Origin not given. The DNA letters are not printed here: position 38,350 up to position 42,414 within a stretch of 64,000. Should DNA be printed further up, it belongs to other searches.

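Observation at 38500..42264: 1254-aa fusion of two GT-C modules with a beta-repeat domain inserted into the PMT module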

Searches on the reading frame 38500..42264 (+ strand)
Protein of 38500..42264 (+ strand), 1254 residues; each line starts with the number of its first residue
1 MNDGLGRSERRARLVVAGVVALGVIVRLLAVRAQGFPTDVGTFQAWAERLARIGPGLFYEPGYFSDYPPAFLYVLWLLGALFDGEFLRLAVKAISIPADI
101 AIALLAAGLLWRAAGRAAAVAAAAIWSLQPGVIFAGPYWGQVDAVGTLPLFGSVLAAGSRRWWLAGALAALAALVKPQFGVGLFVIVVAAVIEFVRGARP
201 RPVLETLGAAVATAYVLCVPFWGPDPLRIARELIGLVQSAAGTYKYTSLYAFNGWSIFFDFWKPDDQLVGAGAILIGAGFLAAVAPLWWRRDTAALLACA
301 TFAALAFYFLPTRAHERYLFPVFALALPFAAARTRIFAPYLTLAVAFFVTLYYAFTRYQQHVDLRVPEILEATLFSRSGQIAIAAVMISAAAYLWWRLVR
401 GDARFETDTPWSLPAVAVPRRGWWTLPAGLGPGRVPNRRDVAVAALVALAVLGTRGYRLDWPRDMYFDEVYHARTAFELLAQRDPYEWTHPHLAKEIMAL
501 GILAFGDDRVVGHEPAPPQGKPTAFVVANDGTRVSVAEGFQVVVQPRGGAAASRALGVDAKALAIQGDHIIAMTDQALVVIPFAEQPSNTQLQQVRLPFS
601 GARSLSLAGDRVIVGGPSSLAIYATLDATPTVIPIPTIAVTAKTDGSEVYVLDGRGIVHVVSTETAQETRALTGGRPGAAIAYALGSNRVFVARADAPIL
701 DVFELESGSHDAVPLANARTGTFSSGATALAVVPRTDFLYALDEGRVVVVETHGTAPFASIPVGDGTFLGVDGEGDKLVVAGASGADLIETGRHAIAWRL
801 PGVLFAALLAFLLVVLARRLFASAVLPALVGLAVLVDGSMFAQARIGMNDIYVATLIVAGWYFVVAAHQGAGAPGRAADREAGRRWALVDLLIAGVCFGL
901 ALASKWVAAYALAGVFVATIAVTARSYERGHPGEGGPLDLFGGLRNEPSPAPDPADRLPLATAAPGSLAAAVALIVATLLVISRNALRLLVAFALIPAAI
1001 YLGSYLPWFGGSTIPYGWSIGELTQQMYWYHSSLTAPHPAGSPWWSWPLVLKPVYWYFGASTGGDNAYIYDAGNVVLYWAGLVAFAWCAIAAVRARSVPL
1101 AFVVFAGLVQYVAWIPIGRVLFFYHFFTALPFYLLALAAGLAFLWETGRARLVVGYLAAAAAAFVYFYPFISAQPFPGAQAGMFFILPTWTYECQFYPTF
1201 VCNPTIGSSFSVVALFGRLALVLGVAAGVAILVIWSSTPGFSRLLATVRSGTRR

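Call 3: search_protein_families(library=pfam, proteins=[window:38500-42261:+], max_evalue=1)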
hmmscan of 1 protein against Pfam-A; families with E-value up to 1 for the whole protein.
window:38500-42261:+ (1254 aa): 3 families
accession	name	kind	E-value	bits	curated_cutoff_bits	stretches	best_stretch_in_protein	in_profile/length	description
PF16192.10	PMT_4TMC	-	6e-12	45.9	32.4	1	1022-1190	7-202/202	C-terminal four TMM region of protein-O-mannosyltransferase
PF02366.24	PMT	-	2.7e-10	40.7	22.7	2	793-921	80-198/245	Dolichyl-phosphate-mannose-protein mannosyltransferase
PF09594.16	GT87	-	0.00027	21.2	25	1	67-305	3-230/237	Glycosyltransferase family 87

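Call 4: search_protein_families(library=ncbifam, proteins=[window:38500-42261:+], max_evalue=1)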
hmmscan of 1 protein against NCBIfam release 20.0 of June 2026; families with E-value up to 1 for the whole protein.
window:38500-42261:+ (1254 aa): 3 families
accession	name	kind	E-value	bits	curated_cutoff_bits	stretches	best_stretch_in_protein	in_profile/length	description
NF058602.1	PrMnsylTfPmt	equivalog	1.8e-07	30.4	800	1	792-918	115-250/530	protein O-mannosyltransferase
TIGR01730.1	RND_mfp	subfamily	0.078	11.9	94.9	1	625-667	245-287/322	efflux RND transporter periplasmic adaptor subunit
NF040843.1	SE2200_fam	equivalog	0.23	11.6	30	1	348-362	11-25/33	SE2200 family small protein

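Call 5: find_homologous_proteins(query=window:38500-42261:+)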
Query window:38500-42261:+ (1254 aa): 1262 proteins with E <= 0.001 among 8000 candidates; the best 120 are listed.
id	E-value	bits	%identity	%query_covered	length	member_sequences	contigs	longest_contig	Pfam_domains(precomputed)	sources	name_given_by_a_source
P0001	0.0e+0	2394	87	100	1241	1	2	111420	PF02366.25,PF16192.11,PF13231.13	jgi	jgi:dolichyl-phosphate-mannose-protein mannosyltransferase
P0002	0.0e+0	2153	79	100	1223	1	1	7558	PF02366.25,PF16192.11,PF13231.13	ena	-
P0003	0.0e+0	2146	79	100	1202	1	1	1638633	PF09594.17,PF02366.25,PF16192.11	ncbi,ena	-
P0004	0.0e+0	2142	78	100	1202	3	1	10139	PF09594.17,PF02366.25,PF16192.11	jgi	jgi:predicted membrane-bound dolichyl-phosphate-mannose-protein mannosyltransferase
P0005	0.0e+0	2130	78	100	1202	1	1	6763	PF02366.25,PF16192.11,PF13231.13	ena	-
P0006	0.0e+0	2123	78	100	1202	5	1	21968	PF09594.17,PF02366.25,PF16192.11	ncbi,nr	ncbi:MAG: phospholipid carrier-dependent glycosyltransferase [Chloroflexi bacterium]|nr:MAG: phospho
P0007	0.0e+0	2123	78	100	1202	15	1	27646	PF09594.17,PF02366.25,PF16192.11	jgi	jgi:dolichyl-phosphate-mannose-protein mannosyltransferase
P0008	0.0e+0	2118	78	100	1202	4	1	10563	PF02366.25,PF16192.11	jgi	-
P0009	0.0e+0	2118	78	100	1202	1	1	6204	PF02366.25,PF16192.11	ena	-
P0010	0.0e+0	2117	78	100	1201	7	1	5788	PF02366.25,PF16192.11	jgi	jgi:Gpi18-like mannosyltransferase/predicted membrane-bound dolichyl-phosphate-mannose-protein manno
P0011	0.0e+0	2112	78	100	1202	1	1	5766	PF09594.17,PF02366.25,PF16192.11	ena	-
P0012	0.0e+0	2109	77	100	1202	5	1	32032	PF02366.25,PF16192.11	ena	-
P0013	0.0e+0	2108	77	100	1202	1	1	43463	PF02366.25,PF16192.11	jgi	-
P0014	0.0e+0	2108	78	100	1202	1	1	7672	PF02366.25,PF16192.11,PF13231.13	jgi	jgi:predicted membrane-bound dolichyl-phosphate-mannose-protein mannosyltransferase/Gpi18-like manno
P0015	0.0e+0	2107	77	100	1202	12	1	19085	PF02366.25,PF16192.11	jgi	-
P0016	0.0e+0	2105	77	100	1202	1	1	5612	PF02366.25,PF16192.11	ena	-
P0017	0.0e+0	2104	77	100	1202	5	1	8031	PF02366.25,PF16192.11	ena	-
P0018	0.0e+0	2101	78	100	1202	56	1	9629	PF09594.17,PF02366.25,PF16192.11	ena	-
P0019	0.0e+0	2101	77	100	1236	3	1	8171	PF09594.17,PF02366.25,PF16192.11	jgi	jgi:predicted membrane-bound dolichyl-phosphate-mannose-protein mannosyltransferase/Gpi18-like manno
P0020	0.0e+0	2101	78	100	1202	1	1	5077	PF09594.17,PF02366.25,PF16192.11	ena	-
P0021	0.0e+0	2100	77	100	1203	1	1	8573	PF09594.17,PF02366.25,PF16192.11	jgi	jgi:predicted membrane-bound dolichyl-phosphate-mannose-protein mannosyltransferase/Gpi18-like manno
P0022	0.0e+0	2100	77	100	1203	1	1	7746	PF09594.17,PF02366.25,PF16192.11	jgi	jgi:predicted membrane-bound dolichyl-phosphate-mannose-protein mannosyltransferase/Gpi18-like manno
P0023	0.0e+0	2066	76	100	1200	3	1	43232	PF02366.25,PF16192.11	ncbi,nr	ncbi:MAG TPA: phospholipid carrier-dependent glycosyltransferase [Candidatus Bathyarchaeia archaeon]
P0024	0.0e+0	2053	77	100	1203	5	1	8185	PF09594.17,PF02366.25,PF16192.11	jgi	-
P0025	0.0e+0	2051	76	100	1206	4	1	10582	PF09594.17,PF02366.25,PF16192.11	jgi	jgi:Gpi18-like mannosyltransferase/predicted membrane-bound dolichyl-phosphate-mannose-protein manno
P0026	0.0e+0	2040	76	100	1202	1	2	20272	PF02366.25,PF16192.11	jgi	jgi:predicted membrane-bound dolichyl-phosphate-mannose-protein mannosyltransferase/Gpi18-like manno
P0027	0.0e+0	2039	76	100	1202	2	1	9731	PF09594.17,PF02366.25,PF16192.11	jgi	jgi:predicted membrane-bound dolichyl-phosphate-mannose-protein mannosyltransferase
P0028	0.0e+0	2035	75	100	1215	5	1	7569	PF02366.25,PF16192.11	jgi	jgi:predicted membrane-bound dolichyl-phosphate-mannose-protein mannosyltransferase/Gpi18-like manno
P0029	0.0e+0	2031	75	100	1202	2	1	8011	PF09594.17,PF02366.25,PF16192.11,PF13231.13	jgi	jgi:Gpi18-like mannosyltransferase/predicted membrane-bound dolichyl-phosphate-mannose-protein manno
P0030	0.0e+0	2028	76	100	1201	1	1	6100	PF09594.17,PF16192.11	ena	-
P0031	0.0e+0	2010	75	100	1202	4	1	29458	PF09594.17,PF02366.25,PF16192.11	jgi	-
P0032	0.0e+0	2004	75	100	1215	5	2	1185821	PF09594.17,PF02366.25,PF16192.11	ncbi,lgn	ncbi:MAG: phospholipid carrier-dependent glycosyltransferase [Chloroflexota bacterium]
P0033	0.0e+0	2001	78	94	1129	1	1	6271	PF09594.17,PF02366.25,PF16192.11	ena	-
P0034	0.0e+0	1996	78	94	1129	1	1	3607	PF09594.17,PF02366.25,PF16192.11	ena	-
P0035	0.0e+0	1995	75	100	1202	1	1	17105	PF02366.25,PF16192.11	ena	-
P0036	0.0e+0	1991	74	100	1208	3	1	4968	PF09594.17,PF02366.25,PF16192.11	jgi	-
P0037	0.0e+0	1986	74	100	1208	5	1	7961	PF02366.25,PF16192.11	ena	-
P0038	0.0e+0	1984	74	100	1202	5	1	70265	PF09594.17,PF02366.25,PF16192.11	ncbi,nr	ncbi:MAG: phospholipid carrier-dependent glycosyltransferase [Chloroflexi bacterium]|nr:MAG: phospho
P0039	0.0e+0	1980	73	100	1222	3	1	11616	PF09594.17,PF02366.25,PF16192.11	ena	-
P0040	0.0e+0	1980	74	100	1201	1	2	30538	PF02366.25,PF16192.11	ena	-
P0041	0.0e+0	1978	74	100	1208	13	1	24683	PF09594.17,PF02366.25,PF16192.11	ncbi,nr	ncbi:MAG TPA: phospholipid carrier-dependent glycosyltransferase [Candidatus Udaeobacter sp.]|nr:pho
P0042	0.0e+0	1977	74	100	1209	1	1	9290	PF02366.25,PF16192.11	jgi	jgi:predicted membrane-bound dolichyl-phosphate-mannose-protein mannosyltransferase/Gpi18-like manno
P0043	0.0e+0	1975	74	100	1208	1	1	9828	PF09594.17,PF02366.25,PF16192.11,PF13231.13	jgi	jgi:predicted membrane-bound dolichyl-phosphate-mannose-protein mannosyltransferase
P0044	0.0e+0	1973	72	100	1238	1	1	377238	PF09594.17,PF02366.25,PF16192.11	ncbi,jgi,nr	ncbi:MAG TPA: phospholipid carrier-dependent glycosyltransferase [Candidatus Limnocylindria bacteriu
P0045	0.0e+0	1967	74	100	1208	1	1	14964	PF09594.17,PF02366.25,PF16192.11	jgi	-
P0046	0.0e+0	1966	73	100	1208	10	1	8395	PF09594.17,PF02366.25,PF16192.11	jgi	jgi:predicted membrane-bound dolichyl-phosphate-mannose-protein mannosyltransferase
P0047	0.0e+0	1966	74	100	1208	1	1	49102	PF09594.17,PF02366.25,PF16192.11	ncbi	-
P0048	0.0e+0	1962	73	100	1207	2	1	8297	PF09594.17,PF02366.25,PF16192.11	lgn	-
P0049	0.0e+0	1961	74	100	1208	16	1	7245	PF02366.25,PF16192.11,PF13231.13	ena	-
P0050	0.0e+0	1959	74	100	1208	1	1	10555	PF09594.17,PF02366.25,PF16192.11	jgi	-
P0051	0.0e+0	1958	73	100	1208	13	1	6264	PF02366.25,PF16192.11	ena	-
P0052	0.0e+0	1956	73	100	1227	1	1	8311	PF09594.17,PF02366.25,PF16192.11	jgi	jgi:predicted membrane-bound dolichyl-phosphate-mannose-protein mannosyltransferase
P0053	0.0e+0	1953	73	100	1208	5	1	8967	PF02366.25,PF16192.11,PF13231.13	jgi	jgi:predicted membrane-bound dolichyl-phosphate-mannose-protein mannosyltransferase/Gpi18-like manno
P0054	0.0e+0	1952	73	100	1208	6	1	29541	PF09594.17,PF02366.25,PF16192.11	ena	-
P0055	0.0e+0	1950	72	100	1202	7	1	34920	PF09594.17,PF02366.25,PF16192.11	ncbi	-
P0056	0.0e+0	1950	73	100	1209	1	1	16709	PF09594.17,PF02366.25,PF16192.11,PF13231.13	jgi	jgi:predicted membrane-bound dolichyl-phosphate-mannose-protein mannosyltransferase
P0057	0.0e+0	1949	73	100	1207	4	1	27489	PF09594.17,PF02366.25,PF16192.11,PF13231.13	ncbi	ncbi:MAG TPA: phospholipid carrier-dependent glycosyltransferase [Candidatus Limnocylindria bacteriu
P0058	0.0e+0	1947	72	100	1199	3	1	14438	PF09594.17,PF02366.25,PF16192.11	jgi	-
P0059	0.0e+0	1938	73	100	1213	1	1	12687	PF09594.17,PF02366.25,PF16192.11,PF13231.13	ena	-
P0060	0.0e+0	1937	71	100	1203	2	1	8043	PF02366.25,PF16192.11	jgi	jgi:predicted membrane-bound dolichyl-phosphate-mannose-protein mannosyltransferase/Gpi18-like manno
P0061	0.0e+0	1937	71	100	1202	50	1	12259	PF09594.17,PF02366.25,PF16192.11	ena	-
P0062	0.0e+0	1929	72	100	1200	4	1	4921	PF09594.17,PF02366.25,PF16192.11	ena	-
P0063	0.0e+0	1920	77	65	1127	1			PF09594.17,PF16192.11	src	-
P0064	0.0e+0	1918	71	100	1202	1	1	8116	PF09594.17,PF02366.25,PF16192.11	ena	-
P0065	0.0e+0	1910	71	100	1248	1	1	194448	PF09594.17,PF02366.25,PF16192.11,PF13231.13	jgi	jgi:predicted membrane-bound dolichyl-phosphate-mannose-protein mannosyltransferase/Gpi18-like manno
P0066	0.0e+0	1894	71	100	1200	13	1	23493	PF09594.17,PF02366.25,PF16192.11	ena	-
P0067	0.0e+0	1876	70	100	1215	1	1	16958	PF09594.17,PF02366.25,PF16192.11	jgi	jgi:dolichyl-phosphate-mannose-protein mannosyltransferase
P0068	0.0e+0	1865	70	100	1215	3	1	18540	PF09594.17,PF02366.25,PF16192.11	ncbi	ncbi:MAG TPA: phospholipid carrier-dependent glycosyltransferase [Candidatus Limnocylindria bacteriu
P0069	0.0e+0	1861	71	100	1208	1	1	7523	PF09594.17,PF02366.25,PF16192.11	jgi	jgi:predicted membrane-bound dolichyl-phosphate-mannose-protein mannosyltransferase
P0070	0.0e+0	1856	71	98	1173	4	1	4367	PF09594.17,PF02366.25,PF16192.11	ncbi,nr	ncbi:MAG TPA: phospholipid carrier-dependent glycosyltransferase, partial [Candidatus Limnocylindria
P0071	0.0e+0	1855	69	100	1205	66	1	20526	PF02366.25,PF16192.11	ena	-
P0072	0.0e+0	1817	69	99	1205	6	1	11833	PF09594.17,PF02366.25,PF16192.11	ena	-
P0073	0.0e+0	1781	67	100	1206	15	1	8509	PF02366.25,PF16192.11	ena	-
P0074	0.0e+0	1764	67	100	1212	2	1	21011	PF09594.17,PF02366.25,PF16192.11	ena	-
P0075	0.0e+0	1733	66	100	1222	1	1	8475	PF09594.17,PF02366.25,PF16192.11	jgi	jgi:predicted membrane-bound dolichyl-phosphate-mannose-protein mannosyltransferase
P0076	0.0e+0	1728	77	83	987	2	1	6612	PF02366.25,PF16192.11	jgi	-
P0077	0.0e+0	1659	82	74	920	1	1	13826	PF09594.17,PF02366.25,PF13231.13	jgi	jgi:dolichyl-phosphate-mannose-protein mannosyltransferase/glycosyl transferase family 87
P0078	0.0e+0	1655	65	96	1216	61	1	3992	PF02366.25,PF16192.11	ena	-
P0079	0.0e+0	1614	78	76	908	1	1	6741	PF02366.25,PF16192.11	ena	-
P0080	0.0e+0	1497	74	75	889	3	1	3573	PF02366.25,PF16192.11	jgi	jgi:predicted membrane-bound dolichyl-phosphate-mannose-protein mannosyltransferase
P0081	0.0e+0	1468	61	96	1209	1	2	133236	PF09594.17,PF02366.25,PF16192.11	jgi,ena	-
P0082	0.0e+0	1459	58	100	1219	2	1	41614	PF09594.17,PF02366.25,PF16192.11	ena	-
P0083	0.0e+0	1455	59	96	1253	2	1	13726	PF09594.17,PF02366.25,PF16192.11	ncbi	-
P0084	0.0e+0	1454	60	96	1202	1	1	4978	PF02366.25,PF16192.11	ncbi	ncbi:MAG: phospholipid carrier-dependent glycosyltransferase [Candidatus Limnocylindria bacterium]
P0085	0.0e+0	1448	59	96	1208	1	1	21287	PF09594.17,PF02366.25,PF16192.11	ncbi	-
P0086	0.0e+0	1448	61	96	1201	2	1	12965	PF02366.25,PF16192.11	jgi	jgi:predicted membrane-bound dolichyl-phosphate-mannose-protein mannosyltransferase/DNA-binding beta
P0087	0.0e+0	1441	59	97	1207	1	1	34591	PF09594.17,PF02366.25,PF16192.11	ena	-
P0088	0.0e+0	1440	59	96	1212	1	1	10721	PF02366.25,PF16192.11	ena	-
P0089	0.0e+0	1438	59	96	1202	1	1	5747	PF09594.17,PF02366.25,PF16192.11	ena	-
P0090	0.0e+0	1435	58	98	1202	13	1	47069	PF09594.17,PF02366.25,PF16192.11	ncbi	ncbi:MAG TPA: glycosyltransferase 87 family protein [Candidatus Limnocylindria bacterium]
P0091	0.0e+0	1435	59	97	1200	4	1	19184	PF09594.17,PF02366.25,PF16192.11,PF13231.13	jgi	jgi:Gpi18-like mannosyltransferase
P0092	0.0e+0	1434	59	97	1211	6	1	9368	PF02366.25,PF16192.11,PF13231.13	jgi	jgi:predicted membrane-bound dolichyl-phosphate-mannose-protein mannosyltransferase/Gpi18-like manno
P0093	0.0e+0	1433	59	97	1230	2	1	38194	PF02366.25,PF16192.11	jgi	-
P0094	0.0e+0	1433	59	95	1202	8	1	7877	PF09594.17,PF02366.25,PF16192.11,PF13231.13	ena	-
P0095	0.0e+0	1430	59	96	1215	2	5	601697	PF09594.17,PF02366.25,PF16192.11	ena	-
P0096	0.0e+0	1428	58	99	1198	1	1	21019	PF02366.25,PF16192.11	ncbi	ncbi:MAG: phospholipid carrier-dependent glycosyltransferase [Chloroflexota bacterium]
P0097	0.0e+0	1427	58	96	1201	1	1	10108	PF09594.17,PF02366.25,PF16192.11,PF13231.13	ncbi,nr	ncbi:MAG TPA: phospholipid carrier-dependent glycosyltransferase [Candidatus Limnocylindria bacteriu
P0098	0.0e+0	1427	59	95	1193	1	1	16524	PF09594.17,PF02366.25,PF16192.11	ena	-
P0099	0.0e+0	1426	59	97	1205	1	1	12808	PF09594.17,PF02366.25,PF16192.11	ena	-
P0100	0.0e+0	1426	58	97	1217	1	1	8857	PF02366.25,PF16192.11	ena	-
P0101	0.0e+0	1426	59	95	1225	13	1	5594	PF02366.25,PF16192.11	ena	-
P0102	0.0e+0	1425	59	96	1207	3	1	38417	PF02366.25,PF16192.11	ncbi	-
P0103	0.0e+0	1424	60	96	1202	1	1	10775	PF09594.17,PF02366.25,PF16192.11,PF13231.13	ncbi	-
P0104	0.0e+0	1423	58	97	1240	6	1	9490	PF09594.17,PF02366.25,PF16192.11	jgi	jgi:Gpi18-like mannosyltransferase/predicted membrane-bound dolichyl-phosphate-mannose-protein manno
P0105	0.0e+0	1423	58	97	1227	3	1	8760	PF09594.17,PF02366.25,PF16192.11,PF13231.13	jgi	jgi:Gpi18-like mannosyltransferase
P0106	0.0e+0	1423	57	99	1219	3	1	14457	PF09594.17,PF02366.25,PF16192.11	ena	-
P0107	0.0e+0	1422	58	99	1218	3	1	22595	PF09594.17,PF02366.25,PF16192.11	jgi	jgi:Gpi18-like mannosyltransferase/predicted membrane-bound dolichyl-phosphate-mannose-protein manno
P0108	0.0e+0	1422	59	96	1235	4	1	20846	PF02366.25,PF16192.11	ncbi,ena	-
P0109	0.0e+0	1422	58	97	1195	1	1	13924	PF02366.25,PF16192.11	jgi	jgi:Gpi18-like mannosyltransferase/predicted membrane-bound dolichyl-phosphate-mannose-protein manno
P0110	0.0e+0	1421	59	96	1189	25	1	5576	PF02366.25,PF16192.11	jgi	jgi:Gpi18-like mannosyltransferase/predicted membrane-bound dolichyl-phosphate-mannose-protein manno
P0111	0.0e+0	1421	57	99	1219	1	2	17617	PF09594.17,PF02366.25,PF16192.11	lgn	-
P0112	0.0e+0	1421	58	96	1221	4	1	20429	PF09594.17,PF02366.25,PF16192.11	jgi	jgi:Gpi18-like mannosyltransferase/predicted membrane-bound dolichyl-phosphate-mannose-protein manno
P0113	0.0e+0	1420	58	96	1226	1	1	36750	PF09594.17,PF02366.25,PF16192.11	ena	-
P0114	0.0e+0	1420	59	95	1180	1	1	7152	PF02366.25,PF16192.11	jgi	jgi:predicted membrane-bound dolichyl-phosphate-mannose-protein mannosyltransferase/Gpi18-like manno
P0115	0.0e+0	1420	58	96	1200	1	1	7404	PF09594.17,PF02366.25,PF16192.11,PF13231.13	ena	-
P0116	0.0e+0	1419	59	96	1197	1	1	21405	PF09594.17,PF02366.25,PF16192.11,PF13231.13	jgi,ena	-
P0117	0.0e+0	1418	59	96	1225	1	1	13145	PF09594.17,PF16192.11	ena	-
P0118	0.0e+0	1418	58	95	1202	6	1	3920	PF09594.17,PF02366.25,PF16192.11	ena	-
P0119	0.0e+0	1417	58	97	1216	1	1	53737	PF09594.17,PF02366.25,PF16192.11,PF13231.13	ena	-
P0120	0.0e+0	1416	59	95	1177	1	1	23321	PF02366.25,PF16192.11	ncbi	ncbi:MAG TPA: phospholipid carrier-dependent glycosyltransferase [Candidatus Limnocylindria bacteriu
